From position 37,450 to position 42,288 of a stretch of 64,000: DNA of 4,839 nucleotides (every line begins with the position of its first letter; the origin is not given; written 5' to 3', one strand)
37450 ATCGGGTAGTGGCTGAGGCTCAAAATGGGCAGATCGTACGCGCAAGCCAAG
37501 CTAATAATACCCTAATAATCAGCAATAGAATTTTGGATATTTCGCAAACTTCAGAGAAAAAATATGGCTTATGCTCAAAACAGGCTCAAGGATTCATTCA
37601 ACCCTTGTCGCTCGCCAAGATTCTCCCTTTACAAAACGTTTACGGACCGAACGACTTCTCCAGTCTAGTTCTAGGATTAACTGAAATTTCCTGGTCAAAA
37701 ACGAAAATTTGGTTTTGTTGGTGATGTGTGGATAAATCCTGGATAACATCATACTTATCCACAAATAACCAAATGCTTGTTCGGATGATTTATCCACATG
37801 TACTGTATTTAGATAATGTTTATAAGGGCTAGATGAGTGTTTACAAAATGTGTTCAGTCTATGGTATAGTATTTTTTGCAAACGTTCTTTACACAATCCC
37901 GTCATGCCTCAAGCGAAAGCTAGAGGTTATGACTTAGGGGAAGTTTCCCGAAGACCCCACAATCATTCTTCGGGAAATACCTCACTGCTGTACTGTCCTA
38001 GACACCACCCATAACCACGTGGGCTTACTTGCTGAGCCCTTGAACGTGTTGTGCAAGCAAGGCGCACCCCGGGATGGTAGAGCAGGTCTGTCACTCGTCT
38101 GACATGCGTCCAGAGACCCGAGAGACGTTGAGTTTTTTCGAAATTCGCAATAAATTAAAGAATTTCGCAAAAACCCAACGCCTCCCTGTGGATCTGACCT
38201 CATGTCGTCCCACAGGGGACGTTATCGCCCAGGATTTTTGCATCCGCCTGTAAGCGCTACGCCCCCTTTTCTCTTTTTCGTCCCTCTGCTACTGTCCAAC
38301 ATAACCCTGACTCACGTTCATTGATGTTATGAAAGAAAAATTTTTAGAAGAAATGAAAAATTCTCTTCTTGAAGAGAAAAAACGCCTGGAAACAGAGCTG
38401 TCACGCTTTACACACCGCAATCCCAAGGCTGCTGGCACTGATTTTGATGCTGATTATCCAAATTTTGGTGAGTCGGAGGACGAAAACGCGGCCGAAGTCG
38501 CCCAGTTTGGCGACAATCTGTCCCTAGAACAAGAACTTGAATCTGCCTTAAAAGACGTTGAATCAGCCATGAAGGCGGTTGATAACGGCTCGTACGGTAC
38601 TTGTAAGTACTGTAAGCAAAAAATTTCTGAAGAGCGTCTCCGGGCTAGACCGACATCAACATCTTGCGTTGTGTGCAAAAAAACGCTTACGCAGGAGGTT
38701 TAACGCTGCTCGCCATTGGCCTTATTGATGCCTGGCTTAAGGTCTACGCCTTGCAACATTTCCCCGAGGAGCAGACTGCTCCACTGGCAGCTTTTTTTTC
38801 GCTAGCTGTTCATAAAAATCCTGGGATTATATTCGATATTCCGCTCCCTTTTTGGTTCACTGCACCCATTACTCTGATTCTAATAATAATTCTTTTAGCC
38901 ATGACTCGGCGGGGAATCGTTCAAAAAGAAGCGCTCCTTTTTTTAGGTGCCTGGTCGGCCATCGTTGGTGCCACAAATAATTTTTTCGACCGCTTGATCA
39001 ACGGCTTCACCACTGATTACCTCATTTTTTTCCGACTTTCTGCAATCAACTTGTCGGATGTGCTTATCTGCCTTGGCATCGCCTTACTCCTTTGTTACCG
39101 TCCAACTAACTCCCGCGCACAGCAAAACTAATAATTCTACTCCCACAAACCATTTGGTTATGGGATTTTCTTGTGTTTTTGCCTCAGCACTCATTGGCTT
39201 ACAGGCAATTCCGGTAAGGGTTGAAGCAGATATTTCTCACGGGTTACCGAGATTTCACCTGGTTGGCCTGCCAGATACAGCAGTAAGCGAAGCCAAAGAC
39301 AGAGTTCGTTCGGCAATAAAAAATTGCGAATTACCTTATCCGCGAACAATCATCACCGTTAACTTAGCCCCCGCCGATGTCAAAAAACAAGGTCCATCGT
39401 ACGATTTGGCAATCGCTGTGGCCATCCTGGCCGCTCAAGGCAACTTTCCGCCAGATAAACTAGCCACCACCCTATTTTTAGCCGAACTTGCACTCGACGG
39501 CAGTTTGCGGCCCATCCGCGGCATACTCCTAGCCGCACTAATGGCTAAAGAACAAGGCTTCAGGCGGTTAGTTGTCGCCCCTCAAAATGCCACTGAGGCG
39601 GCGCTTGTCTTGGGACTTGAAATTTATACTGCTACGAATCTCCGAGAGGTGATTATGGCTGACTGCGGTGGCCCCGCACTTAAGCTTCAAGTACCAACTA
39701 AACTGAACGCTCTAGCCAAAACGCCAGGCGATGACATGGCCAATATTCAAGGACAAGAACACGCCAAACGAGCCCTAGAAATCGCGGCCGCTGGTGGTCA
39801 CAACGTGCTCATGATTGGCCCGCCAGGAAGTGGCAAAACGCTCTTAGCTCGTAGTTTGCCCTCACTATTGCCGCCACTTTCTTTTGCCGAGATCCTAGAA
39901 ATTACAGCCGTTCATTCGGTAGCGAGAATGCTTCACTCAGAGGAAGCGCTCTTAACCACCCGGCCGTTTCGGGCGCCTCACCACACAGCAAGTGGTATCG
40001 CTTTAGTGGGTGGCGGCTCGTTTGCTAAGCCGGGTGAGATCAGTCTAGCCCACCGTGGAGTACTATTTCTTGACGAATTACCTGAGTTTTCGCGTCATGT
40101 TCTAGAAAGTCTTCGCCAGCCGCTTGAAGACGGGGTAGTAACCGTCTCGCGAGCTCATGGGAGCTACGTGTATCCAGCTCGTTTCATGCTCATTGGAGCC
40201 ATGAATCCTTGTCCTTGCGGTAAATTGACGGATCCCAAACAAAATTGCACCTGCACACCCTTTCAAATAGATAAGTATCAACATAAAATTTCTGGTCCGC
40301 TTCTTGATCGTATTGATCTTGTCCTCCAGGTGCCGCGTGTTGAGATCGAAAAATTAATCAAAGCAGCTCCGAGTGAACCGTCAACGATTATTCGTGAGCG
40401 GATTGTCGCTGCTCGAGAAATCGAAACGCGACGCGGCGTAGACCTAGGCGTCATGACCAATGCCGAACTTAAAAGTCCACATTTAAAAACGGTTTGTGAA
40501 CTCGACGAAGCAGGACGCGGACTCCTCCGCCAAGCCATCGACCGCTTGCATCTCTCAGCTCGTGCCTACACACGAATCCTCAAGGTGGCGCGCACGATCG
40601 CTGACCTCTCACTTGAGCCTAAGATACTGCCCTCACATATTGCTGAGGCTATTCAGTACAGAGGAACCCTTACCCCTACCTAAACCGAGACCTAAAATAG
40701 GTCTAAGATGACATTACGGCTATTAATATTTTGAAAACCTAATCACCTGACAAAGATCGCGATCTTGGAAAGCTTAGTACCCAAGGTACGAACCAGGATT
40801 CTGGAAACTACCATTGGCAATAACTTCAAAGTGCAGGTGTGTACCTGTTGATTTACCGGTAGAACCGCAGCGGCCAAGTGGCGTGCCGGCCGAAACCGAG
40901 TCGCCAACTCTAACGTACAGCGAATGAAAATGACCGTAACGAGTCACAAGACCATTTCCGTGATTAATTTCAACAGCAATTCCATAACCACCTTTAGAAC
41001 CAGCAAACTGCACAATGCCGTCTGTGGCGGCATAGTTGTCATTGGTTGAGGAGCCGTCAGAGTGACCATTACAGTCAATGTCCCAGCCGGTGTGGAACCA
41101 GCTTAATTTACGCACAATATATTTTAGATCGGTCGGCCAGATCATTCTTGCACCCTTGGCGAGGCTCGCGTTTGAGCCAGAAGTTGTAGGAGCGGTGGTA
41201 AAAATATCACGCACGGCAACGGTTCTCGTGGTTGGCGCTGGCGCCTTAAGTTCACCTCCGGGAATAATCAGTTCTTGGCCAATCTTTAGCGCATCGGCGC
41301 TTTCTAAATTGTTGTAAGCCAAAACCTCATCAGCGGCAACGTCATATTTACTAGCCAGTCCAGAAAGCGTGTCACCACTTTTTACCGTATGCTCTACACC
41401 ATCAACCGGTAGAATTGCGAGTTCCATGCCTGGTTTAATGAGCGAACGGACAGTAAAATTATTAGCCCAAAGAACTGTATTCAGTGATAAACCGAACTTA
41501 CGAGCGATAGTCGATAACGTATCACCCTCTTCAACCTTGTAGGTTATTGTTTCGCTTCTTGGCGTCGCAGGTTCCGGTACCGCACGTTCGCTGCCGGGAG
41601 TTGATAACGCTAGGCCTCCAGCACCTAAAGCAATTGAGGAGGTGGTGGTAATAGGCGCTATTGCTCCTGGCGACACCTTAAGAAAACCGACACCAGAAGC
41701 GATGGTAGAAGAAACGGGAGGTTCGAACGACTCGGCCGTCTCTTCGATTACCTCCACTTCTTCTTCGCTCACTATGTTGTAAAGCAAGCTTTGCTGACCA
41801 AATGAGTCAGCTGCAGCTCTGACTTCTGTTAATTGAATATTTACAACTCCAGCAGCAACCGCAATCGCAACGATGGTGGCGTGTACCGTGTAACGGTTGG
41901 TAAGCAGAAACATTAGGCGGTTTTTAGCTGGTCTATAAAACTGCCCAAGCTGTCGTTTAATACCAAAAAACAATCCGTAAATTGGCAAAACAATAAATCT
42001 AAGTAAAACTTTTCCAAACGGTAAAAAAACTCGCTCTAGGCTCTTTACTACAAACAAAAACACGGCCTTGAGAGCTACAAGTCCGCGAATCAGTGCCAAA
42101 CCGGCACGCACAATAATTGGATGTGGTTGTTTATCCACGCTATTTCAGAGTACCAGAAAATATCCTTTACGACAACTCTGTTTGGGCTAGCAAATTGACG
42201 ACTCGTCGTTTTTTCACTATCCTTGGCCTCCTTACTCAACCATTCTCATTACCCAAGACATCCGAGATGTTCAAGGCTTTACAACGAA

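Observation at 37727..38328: Dense DnaA-box cluster plus a 600-nt ORF-free gap about 9 kb away from dnaA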

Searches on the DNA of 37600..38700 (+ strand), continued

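Call 74: search_with_rna_model(model_id=R1, sources=[L002, L003, L004, L005, L006, L008, L009, L010, L011, L012, L013, L014, L015, L016, L017, L018, L019, L020, L021, L022, L023, L024, L025, L026, L027, L028, L029, L030, L031, L032, L033, L034, L035, L036, L037, L038, L039, L040, L041, L042, L043, L044, L045, L046, L047, L048, L050, L051, L052, L053, L054, L055, L056, L057, L058, L059, L060, L061, L062, L063, L064, L065, L066, L067, L068, L069, L070, L071, L072, L073, L074, L075, L076, L077, L078, L079, L080, L081, L114, L115, L116, L117, L118, L119, L120, L121, L122, L123, L124, L125, L126, L127, L128, L129, L130, L131, L132, L133, L134], max_evalue=1)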
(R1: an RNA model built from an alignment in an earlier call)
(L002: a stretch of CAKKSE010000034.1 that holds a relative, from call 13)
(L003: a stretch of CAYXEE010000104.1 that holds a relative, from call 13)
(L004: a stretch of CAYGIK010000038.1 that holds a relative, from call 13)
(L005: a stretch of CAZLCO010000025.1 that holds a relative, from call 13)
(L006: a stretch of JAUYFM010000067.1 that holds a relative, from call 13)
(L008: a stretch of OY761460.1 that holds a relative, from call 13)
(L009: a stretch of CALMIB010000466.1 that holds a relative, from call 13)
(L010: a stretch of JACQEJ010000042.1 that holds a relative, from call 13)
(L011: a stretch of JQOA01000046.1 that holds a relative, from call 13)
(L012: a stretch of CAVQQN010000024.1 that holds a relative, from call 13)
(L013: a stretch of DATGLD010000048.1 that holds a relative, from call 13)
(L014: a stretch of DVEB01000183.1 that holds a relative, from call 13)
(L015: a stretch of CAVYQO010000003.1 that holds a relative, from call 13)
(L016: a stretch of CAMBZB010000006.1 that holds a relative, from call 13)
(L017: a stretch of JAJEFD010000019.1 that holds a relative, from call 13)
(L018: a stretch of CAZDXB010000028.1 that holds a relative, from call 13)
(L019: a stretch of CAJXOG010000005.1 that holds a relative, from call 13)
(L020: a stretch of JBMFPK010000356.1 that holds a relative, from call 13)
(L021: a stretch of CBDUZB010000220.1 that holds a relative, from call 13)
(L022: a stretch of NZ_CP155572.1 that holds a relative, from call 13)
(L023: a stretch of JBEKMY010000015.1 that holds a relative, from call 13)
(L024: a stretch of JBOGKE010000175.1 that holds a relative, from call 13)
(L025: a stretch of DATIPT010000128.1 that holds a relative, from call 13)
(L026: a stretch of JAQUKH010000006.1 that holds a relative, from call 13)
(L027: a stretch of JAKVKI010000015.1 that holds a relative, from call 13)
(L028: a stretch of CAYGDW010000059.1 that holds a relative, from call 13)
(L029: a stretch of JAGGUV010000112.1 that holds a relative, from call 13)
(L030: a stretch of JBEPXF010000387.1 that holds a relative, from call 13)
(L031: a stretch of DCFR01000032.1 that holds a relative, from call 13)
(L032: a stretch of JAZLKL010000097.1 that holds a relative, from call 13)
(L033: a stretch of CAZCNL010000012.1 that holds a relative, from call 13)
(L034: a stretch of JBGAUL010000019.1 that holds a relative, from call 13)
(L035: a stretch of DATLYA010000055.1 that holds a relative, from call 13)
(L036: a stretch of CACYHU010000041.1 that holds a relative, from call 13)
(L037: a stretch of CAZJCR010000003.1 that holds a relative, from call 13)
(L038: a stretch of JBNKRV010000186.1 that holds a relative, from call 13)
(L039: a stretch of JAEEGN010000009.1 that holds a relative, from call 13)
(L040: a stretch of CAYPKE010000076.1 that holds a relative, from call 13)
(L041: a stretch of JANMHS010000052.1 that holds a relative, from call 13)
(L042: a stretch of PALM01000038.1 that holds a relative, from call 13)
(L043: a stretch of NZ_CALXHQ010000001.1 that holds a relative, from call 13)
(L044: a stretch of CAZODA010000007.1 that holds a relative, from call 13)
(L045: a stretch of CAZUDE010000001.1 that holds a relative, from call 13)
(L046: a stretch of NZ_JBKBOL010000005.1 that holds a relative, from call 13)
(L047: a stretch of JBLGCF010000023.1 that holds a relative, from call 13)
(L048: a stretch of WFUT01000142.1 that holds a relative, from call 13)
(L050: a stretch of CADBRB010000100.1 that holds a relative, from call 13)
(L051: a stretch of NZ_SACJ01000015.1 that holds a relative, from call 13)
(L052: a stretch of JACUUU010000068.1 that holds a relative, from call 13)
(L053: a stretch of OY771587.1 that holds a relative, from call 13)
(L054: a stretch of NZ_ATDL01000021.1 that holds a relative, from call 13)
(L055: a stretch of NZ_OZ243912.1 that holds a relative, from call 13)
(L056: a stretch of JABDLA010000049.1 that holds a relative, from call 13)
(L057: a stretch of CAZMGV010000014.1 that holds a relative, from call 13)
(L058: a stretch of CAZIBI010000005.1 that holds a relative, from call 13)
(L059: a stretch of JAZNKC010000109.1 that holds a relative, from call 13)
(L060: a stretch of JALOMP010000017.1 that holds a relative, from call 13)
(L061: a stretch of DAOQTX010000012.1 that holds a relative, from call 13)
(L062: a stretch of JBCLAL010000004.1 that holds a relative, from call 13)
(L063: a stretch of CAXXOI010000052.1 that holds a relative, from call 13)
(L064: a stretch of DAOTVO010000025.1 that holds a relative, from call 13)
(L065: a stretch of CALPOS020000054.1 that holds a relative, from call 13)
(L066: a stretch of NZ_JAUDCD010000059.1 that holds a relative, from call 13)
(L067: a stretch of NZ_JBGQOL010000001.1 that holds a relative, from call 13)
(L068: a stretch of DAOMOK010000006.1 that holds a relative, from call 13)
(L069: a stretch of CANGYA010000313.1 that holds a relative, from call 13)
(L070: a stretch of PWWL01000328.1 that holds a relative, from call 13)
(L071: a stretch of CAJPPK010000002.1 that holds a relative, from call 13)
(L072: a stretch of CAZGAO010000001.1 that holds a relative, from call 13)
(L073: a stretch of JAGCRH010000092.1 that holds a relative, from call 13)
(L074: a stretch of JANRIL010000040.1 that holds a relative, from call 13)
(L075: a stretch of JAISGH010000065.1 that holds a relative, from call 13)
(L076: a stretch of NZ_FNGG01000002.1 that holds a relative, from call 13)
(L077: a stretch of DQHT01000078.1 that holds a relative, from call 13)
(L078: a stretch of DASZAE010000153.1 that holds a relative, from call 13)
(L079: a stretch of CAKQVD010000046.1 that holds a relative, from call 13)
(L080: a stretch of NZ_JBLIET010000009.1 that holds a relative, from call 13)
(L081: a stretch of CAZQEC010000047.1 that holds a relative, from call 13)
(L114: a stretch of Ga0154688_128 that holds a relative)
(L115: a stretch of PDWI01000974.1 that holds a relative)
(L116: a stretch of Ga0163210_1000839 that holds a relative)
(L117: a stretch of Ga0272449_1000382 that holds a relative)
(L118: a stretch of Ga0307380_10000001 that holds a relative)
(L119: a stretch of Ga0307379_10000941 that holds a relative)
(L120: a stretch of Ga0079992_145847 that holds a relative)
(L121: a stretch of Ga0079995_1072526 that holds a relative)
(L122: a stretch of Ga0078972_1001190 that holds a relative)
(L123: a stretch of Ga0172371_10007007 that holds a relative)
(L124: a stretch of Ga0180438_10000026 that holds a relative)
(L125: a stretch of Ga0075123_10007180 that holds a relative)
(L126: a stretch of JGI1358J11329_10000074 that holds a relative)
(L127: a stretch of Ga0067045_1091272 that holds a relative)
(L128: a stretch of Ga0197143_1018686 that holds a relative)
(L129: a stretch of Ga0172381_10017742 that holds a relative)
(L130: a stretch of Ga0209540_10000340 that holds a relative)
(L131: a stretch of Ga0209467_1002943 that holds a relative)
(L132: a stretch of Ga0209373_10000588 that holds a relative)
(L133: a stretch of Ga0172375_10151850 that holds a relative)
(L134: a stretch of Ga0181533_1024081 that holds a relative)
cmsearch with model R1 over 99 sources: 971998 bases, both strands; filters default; matches with E-value up to 1: 1.
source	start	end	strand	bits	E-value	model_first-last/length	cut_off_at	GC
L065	3065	3145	+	22.6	0.053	1-124/124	no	0.27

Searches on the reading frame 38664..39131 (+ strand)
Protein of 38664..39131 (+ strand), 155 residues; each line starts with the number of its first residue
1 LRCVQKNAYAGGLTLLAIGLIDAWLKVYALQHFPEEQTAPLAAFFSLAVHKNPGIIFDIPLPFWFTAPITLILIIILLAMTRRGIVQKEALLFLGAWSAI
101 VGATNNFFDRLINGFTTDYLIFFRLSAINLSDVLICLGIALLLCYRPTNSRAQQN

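Call 9: search_protein_families(library=pfam, proteins=[window:38664-39131:+])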
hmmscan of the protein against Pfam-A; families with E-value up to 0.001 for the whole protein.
window:38664-39131:+ (155 aa): 1 family
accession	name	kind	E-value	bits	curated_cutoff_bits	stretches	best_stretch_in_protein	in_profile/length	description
PF01252.23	Peptidase_A8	-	1.4e-17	64.7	25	1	16-144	3-138/142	Signal peptidase (SPase) II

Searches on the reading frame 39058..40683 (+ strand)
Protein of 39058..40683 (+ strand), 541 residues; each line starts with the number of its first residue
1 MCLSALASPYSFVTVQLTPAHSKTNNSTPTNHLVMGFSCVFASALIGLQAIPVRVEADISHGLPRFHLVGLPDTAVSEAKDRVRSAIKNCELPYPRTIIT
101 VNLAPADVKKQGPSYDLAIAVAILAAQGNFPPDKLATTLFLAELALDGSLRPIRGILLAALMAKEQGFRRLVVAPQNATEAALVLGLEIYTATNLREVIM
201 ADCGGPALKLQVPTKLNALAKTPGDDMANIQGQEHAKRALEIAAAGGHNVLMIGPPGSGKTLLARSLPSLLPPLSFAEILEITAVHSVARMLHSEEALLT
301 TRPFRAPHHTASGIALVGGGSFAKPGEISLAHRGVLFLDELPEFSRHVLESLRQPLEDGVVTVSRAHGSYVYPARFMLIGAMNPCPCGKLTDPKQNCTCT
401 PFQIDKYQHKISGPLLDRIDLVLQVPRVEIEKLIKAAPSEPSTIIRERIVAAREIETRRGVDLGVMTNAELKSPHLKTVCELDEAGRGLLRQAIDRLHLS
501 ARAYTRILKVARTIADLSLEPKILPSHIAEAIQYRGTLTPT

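Call 9: search_protein_families(library=pfam, proteins=[window:39058-40683:+])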
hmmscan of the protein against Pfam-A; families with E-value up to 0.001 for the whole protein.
window:39058-40683:+ (541 aa): 10 families
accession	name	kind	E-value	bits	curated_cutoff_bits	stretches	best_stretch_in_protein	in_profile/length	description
PF01078.27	Mg_chelatase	-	7.3e-97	323.2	20.3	1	226-432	1-206/207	Magnesium chelatase, subunit ChlI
PF13541.12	ChlI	-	4.5e-44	149.7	27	1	55-177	1-121/121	Subunit ChlI of Mg-chelatase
PF13335.12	Mg_chelatase_C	-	1.3e-29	103.1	26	1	440-535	2-94/94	Magnesium chelatase, subunit ChlI C-terminal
PF07728.20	AAA_5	-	2.7e-10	40.8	22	1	249-389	1-127/139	AAA domain (dynein-related subfamily)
PF00493.29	MCM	-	4e-08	33.1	23.3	1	322-424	111-203/224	MCM P-loop domain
PF00158.32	Sigma54_activat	-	6.6e-06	26.3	20.2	1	235-362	10-123/168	Sigma-54 interaction domain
PF05496.18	RuvB_N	-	7.4e-05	23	27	0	229-265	8-51/159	Holliday junction DNA helicase RuvB P-loop domain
PF00004.35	AAA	-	0.00029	21.7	21.2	0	250-297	1-44/131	ATPase family associated with various cellular activities (AAA)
PF05362.19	Lon_C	-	0.00039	20.5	21.1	1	80-180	74-175/205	Lon protease (S16) C-terminal proteolytic domain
PF13191.12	AAA_16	-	0.00074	20.5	32.6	0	237-273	13-51/167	AAA ATPase domain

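Call 13: find_related_loci(query=window:39058-40683:+, collection=genome_contigs, flank=6000)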
Query window:39058-40683:+ (541 aa) in genome_contigs; peptide patterns used: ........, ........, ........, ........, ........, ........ (x = any residue, [..] = any of these).
600 stretches matched a pattern (row limit reached: there are more); 599 encode a relative of the query (tblastn E <= 1e-3); the best 80 are kept; 80 distinct loci.
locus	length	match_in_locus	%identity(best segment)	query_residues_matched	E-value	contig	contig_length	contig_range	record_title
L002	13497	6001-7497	53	40-535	2e-171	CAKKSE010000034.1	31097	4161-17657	Nitrospiria bacterium isolate Hainich-H52-bin057-1 genome assembly, contig: H52-bin057_1_Hain_H52_02um_R2_718_length_310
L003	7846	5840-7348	52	37-535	1e-169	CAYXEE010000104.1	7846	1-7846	MAG TPA_asm: uncultured Chitinophagaceae bacterium isolate SRP257756_co1_98 genome assembly, contig: NODE_8612_length_78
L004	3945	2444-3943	53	34-533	6e-172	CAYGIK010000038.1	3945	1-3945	MAG TPA_asm: uncultured Candidatus Saccharibacteria bacterium isolate ERP113451_co2_194 genome assembly, contig: NODE_20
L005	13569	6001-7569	50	25-535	3e-164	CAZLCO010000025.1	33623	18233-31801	MAG TPA_asm: uncultured Gammaproteobacteria bacterium isolate SRP141376_co5_19 genome assembly, contig: NODE_2975_length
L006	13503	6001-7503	51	37-535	5e-164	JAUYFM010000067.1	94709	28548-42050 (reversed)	MAG: Smithellaceae bacterium isolate C21_metabat.bin.13 C21_k141_441676, whole genome shotgun sequence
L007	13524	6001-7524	54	29-536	1e-163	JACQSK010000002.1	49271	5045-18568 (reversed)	MAG: Candidatus Uhrbacteria bacterium isolate NC_groundwater_1383_Ag_S-0.2um_59_539 S_p2_S4_coassembly_k141_306047, whol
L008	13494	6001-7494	51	41-535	8e-164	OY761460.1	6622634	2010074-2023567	MAG: Prolixibacteraceae bacterium isolate b0120b26-81c1-4e5c-b488-535878dd73d8 genome assembly, chromosome: 1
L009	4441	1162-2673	52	40-535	5e-168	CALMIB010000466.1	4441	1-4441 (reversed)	MAG TPA_asm: uncultured Longilinea sp. isolate SRR8859111_bin.152_CONCOCT_v1.1_MAG genome assembly, contig: ERZ1645187.1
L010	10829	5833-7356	51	37-535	1e-162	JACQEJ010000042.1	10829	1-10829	MAG: Deltaproteobacteria bacterium isolate NC_groundwater_1018_Pr1_S-0.65um_46_20 Montesol18_Sp65_coassembly_scaffold_19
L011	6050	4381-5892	50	34-535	6e-164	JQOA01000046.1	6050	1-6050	Smithella sp. D17 contig_144, whole genome shotgun sequence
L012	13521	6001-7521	51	33-536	3e-162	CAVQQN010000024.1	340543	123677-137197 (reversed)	MAG: uncultured Ignavibacteriaceae bacterium isolate MFD01299.bin.2.218 genome assembly, contig: contig_14559, whole gen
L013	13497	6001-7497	54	42-535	3e-162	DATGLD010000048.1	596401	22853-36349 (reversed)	MAG TPA_asm: Ktedonobacteraceae bacterium isolate SMAG_U9877 k141_445744, whole genome shotgun sequence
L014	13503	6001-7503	52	37-535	5e-162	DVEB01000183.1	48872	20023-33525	MAG TPA_asm: Synechococcales cyanobacterium M55_K2018_004 NODE_215_length_48872_cov_7.195731, whole genome shotgun seque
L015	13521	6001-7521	52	40-535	5e-162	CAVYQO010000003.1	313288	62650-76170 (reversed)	MAG: uncultured Chloroflexia bacterium isolate MFD04716.bin.2.130 genome assembly, contig: contig_11761, whole genome sh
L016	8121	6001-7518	50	28-535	7e-162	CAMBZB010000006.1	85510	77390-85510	MAG: Flavobacterium psychrophilum isolate LE-02apr19-52 genome assembly, contig: LE-02apr19-C125, whole genome shotgun s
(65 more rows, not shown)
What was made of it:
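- Tried and rejected: ComM as a probe for relatives (call 13).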

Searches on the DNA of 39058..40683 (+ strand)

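Call 27: search_rna_families(sources=[L007, L049], threshold=evalue, max_evalue=1)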
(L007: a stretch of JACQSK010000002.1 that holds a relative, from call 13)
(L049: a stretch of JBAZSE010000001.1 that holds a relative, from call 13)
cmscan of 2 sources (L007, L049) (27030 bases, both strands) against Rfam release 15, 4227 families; matches with E-value up to 1: 0.
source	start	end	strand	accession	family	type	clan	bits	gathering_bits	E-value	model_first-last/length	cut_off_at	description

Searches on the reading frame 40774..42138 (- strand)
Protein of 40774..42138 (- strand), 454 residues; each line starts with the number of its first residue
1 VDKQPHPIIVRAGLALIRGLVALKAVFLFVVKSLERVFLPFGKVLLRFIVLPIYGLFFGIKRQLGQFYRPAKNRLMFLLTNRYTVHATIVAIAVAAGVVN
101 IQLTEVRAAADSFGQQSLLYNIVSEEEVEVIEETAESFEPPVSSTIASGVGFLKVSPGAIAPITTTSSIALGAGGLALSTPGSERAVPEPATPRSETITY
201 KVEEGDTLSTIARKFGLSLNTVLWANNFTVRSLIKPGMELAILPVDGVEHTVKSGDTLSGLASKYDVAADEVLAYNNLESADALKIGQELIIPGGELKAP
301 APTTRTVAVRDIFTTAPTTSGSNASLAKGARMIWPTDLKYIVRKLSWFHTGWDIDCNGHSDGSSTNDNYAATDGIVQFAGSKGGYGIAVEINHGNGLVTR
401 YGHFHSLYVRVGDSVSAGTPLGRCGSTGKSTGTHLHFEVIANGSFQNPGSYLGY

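Call 9: search_protein_families(library=pfam, proteins=[window:40774-42138:-])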
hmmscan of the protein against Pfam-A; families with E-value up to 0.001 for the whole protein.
window:40774-42138:- (454 aa): 4 families
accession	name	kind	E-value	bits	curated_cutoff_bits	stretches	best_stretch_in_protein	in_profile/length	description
PF01476.26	LysM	-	3.4e-25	88.2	20.9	2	250-293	1-43/43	LysM domain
PF01551.29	Peptidase_M23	-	5.5e-25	87.8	28.7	1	349-448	3-96/96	Peptidase family M23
PF23473.1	LysM3_LYK4_5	-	9.2e-11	42.1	29.3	1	198-232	3-37/48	LYK4/5 LysM3 domain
PF23446.1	LysM1_NFP_LYK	-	5.4e-05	24.4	36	0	257-293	17-54/60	NFP/LYK LysM1 domain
